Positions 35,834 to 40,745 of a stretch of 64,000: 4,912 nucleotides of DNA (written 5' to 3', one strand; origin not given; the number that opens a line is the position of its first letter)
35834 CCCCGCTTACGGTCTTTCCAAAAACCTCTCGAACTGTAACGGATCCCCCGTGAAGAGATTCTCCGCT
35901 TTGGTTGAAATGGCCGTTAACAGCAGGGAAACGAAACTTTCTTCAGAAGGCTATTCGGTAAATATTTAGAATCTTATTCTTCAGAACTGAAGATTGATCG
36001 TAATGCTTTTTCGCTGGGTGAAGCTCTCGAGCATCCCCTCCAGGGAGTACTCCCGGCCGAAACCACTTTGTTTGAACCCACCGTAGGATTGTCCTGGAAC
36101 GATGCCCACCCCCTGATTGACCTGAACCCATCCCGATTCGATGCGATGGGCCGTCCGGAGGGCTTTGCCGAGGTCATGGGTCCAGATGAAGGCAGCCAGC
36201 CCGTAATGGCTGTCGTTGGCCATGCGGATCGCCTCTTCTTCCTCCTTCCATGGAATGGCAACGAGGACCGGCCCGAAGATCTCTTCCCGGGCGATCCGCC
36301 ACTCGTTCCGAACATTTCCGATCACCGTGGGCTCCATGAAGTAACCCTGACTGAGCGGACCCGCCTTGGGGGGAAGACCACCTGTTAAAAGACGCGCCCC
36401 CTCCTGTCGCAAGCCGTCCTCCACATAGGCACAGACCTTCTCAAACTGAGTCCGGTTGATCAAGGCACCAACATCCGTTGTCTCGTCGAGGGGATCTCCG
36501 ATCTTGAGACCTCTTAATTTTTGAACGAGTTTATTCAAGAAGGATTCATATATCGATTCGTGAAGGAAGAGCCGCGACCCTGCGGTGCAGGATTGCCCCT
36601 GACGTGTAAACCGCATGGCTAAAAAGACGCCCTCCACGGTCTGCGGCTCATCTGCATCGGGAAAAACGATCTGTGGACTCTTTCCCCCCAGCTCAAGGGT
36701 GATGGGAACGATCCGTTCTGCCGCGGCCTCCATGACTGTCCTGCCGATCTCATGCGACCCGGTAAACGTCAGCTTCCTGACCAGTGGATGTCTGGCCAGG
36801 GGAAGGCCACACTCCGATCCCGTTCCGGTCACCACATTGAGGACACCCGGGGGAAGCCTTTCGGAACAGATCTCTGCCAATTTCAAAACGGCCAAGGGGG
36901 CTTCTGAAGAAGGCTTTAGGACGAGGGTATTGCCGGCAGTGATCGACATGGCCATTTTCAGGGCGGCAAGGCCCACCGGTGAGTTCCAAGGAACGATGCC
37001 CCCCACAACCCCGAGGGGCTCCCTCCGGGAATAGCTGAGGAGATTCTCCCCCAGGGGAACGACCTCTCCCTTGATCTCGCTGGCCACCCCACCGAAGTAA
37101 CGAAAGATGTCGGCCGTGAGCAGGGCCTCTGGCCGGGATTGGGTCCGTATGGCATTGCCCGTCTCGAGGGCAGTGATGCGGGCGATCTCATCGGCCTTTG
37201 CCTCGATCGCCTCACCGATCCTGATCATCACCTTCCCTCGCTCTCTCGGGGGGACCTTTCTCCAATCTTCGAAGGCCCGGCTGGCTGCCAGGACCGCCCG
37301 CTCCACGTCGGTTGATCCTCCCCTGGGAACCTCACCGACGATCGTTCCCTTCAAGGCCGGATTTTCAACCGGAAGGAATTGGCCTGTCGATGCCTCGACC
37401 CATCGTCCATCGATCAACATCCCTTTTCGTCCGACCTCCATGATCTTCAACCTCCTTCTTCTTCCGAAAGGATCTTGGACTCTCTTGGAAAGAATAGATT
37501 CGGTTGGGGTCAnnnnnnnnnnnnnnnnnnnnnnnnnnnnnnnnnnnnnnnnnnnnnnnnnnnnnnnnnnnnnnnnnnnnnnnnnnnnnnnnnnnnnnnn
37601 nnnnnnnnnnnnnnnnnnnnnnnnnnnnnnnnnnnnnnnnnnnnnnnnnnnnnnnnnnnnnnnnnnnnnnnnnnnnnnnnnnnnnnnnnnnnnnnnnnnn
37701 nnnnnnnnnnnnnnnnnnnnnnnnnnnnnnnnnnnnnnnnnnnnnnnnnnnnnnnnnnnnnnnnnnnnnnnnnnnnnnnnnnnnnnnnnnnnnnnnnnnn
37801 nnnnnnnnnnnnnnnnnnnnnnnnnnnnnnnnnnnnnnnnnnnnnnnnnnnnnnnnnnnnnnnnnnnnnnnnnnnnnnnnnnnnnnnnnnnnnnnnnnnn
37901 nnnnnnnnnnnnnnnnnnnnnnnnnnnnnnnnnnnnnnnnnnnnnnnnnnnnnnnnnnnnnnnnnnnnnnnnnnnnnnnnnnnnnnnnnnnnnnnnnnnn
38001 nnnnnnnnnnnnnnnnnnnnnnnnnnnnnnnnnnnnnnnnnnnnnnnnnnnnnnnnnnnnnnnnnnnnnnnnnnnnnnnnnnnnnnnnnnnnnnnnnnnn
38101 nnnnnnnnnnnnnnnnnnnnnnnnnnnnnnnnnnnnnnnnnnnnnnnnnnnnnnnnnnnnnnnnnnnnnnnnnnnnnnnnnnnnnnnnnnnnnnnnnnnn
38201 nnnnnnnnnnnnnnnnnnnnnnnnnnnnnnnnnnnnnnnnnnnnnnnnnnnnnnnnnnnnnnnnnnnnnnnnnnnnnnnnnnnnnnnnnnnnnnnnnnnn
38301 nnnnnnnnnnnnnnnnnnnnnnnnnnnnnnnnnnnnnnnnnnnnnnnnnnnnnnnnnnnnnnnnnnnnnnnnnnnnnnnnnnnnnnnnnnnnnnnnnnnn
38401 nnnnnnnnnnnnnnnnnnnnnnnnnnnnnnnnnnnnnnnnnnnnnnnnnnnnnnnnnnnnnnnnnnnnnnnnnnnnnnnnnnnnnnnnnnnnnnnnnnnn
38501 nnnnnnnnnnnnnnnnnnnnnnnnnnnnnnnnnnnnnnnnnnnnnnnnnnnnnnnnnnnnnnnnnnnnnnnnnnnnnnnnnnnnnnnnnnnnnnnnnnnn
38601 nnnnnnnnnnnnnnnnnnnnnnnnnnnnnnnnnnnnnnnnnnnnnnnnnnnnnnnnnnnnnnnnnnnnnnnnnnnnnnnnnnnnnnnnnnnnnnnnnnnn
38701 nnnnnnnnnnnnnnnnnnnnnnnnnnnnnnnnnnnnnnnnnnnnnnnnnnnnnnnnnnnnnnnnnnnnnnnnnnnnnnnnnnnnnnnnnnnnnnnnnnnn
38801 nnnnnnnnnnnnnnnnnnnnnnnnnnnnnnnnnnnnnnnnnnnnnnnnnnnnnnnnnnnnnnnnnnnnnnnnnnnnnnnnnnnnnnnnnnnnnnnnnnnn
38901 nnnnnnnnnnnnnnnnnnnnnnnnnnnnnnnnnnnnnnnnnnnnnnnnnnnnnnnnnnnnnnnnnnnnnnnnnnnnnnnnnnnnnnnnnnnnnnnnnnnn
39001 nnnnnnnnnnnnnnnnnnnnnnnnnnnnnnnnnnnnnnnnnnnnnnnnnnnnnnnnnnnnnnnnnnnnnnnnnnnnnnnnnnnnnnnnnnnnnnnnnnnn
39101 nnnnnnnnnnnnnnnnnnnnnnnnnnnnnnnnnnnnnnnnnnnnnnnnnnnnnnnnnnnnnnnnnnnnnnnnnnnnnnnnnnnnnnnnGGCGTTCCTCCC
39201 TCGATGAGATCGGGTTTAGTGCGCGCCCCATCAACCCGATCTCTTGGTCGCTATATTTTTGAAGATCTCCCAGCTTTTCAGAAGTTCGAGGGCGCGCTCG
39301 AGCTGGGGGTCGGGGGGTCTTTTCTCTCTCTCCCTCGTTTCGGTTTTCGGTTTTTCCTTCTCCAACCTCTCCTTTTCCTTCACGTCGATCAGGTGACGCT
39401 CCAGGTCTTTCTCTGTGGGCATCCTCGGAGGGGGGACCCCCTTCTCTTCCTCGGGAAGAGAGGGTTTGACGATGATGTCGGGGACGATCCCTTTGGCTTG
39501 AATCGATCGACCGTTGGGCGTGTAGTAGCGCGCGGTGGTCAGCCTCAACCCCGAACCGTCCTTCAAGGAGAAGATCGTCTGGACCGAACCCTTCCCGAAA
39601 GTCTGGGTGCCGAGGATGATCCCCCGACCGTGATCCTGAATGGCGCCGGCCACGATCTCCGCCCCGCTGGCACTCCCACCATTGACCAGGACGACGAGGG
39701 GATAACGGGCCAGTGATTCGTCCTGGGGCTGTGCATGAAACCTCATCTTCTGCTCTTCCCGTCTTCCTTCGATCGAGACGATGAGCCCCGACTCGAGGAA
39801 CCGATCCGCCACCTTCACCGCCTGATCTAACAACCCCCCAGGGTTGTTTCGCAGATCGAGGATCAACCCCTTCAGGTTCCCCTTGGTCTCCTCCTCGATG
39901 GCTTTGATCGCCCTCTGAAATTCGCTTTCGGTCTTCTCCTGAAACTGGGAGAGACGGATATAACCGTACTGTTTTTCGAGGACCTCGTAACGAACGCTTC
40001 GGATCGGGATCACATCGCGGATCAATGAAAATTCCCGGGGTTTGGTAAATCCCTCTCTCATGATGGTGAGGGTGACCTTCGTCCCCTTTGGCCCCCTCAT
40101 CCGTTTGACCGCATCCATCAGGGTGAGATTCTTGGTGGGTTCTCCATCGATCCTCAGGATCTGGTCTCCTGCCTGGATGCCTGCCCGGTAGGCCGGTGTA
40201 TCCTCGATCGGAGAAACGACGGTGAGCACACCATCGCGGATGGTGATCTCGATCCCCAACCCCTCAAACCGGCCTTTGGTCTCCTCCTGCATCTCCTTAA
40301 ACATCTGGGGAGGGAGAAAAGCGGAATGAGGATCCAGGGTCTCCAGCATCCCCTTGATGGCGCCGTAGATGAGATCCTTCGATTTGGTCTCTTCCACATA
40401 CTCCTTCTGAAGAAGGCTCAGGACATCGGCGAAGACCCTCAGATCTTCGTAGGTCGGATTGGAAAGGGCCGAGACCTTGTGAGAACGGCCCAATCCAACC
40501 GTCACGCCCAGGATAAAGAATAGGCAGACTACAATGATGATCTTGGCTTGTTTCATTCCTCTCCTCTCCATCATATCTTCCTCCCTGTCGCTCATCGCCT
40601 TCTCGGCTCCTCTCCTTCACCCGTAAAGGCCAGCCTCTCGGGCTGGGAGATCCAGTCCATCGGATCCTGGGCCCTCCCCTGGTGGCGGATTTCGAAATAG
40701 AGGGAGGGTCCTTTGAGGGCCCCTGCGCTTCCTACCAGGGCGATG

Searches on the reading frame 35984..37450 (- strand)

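Call 29: search_protein_families(library=ncbifam, max_evalue=1e-15, proteins=[window:35984-37450:-])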
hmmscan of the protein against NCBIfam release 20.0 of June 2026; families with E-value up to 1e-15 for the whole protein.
window:35984-37450:- (489 aa): 38 families (the best 25 are shown)
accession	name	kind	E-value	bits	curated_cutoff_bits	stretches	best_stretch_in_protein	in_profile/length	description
TIGR01804.1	BADH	equivalog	3.2e-138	461.1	668.6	1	13-481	2-467/467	betaine-aldehyde dehydrogenase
NF009725.0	PRK13252.1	equivalog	2.8e-131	438.3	593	1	8-488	6-482/488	betaine-aldehyde dehydrogenase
TIGR02299.1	HpaE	equivalog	6.7e-131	437.2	638.35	1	11-487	3-478/488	5-carboxymethyl-2-hydroxymuconate semialdehyde dehydrogenase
NF010000.0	PRK13473.1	subfamily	8.3e-131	436.9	615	1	10-486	4-473/475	aminobutyraldehyde dehydrogenase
NF045736.1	PaDhStyDRhodo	equivalog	8.9e-128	426.8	800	1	10-486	4-478/479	phenylacetaldehyde dehydrogenase StyD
NF045735.1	PaDhStyDPseudo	equivalog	3.2e-126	421.9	850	1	8-485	2-481/483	phenylacetaldehyde dehydrogenase StyD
NF050026.1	AcaldDHExaC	equivalog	4e-125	418.3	900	1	11-485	18-493/503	acetaldehyde dehydrogenase ExaC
NF042993.1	AlphKGSA_gudD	equivalog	2.7e-118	395.7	770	1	12-485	7-480/481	alpha-ketoglutaric semialdehyde dehydrogenase GucD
TIGR01780.1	SSADH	subfamily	8.5e-109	364.4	646.35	1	28-475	1-443/448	succinate-semialdehyde dehydrogenase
NF052305.1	DioxValDhHalo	equivalog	1.1e-108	364.3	750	1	12-483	8-479/483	2,5-dioxovalerate dehydrogenase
NF007352.0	PRK09847.1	equivalog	2.2e-104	349.7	850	1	11-487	22-493/495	aldehyde dehydrogenase PuuC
TIGR03374.1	ABALDH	equivalog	1.5e-102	343.9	909.3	1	11-483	4-469/472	aminobutyraldehyde dehydrogenase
NF040648.1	lactal_redase_Meth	equivalog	4.8e-102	342.4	650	1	11-485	1-462/463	lactaldehyde dehydrogenase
NF007497.0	PRK10090.1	equivalog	2.4e-101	339.9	500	1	8-475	6-468/480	aldehyde dehydrogenase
NF008415.0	PRK11241.1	equivalog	3.5e-101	339.3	828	1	6-482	8-477/482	NADP-dependent succinate-semialdehyde dehydrogenase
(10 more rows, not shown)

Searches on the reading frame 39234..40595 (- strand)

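Call 29: search_protein_families(library=ncbifam, max_evalue=1e-15, proteins=[window:39234-40595:-])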
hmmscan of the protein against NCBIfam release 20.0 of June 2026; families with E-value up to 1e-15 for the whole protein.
window:39234-40595:- (454 aa): 9 families
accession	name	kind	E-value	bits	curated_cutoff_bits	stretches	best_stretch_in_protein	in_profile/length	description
TIGR03900.1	prc_long_Delta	hypoth_equivalog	5.2e-127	425.2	660.95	1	55-421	83-455/973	MXAN_5808 family serine peptidase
TIGR00225.1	prc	subfamily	7.9e-109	363.7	218.6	1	64-380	2-318/335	C-terminal processing peptidase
NF045590.1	Cterm_S41_CtpC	exception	1.2e-95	320.7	665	1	62-379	65-381/418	carboxyl-terminal processing protease CtpC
NF045588.1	Cterm_S41_CtpA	exception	3.7e-92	309.3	625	1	62-379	61-379/401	carboxyl-terminal processing protease CtpA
NF052377.1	lmo1851_S41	exception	1.1e-91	307.9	725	1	21-377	18-368/468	lmo1851 family serine protease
NF045589.1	Cterm_S41_CtpB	exception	6e-90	301.9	633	1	60-385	69-389/416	carboxyl-terminal processing protease CtpB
NF045591.1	Cterm_S41_CtpZ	exception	2.3e-77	260.4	525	1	47-383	44-381/403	carboxyl-terminal processing protease CtpZ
NF051464.1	tail_spec_CT441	exception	1.8e-67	228.5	700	1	66-390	202-539/645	tail-specific protease Tsp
NF008388.1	PRK11186.1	exception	1.1e-48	166.1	825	1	67-386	202-536/663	carboxy terminal-processing peptidase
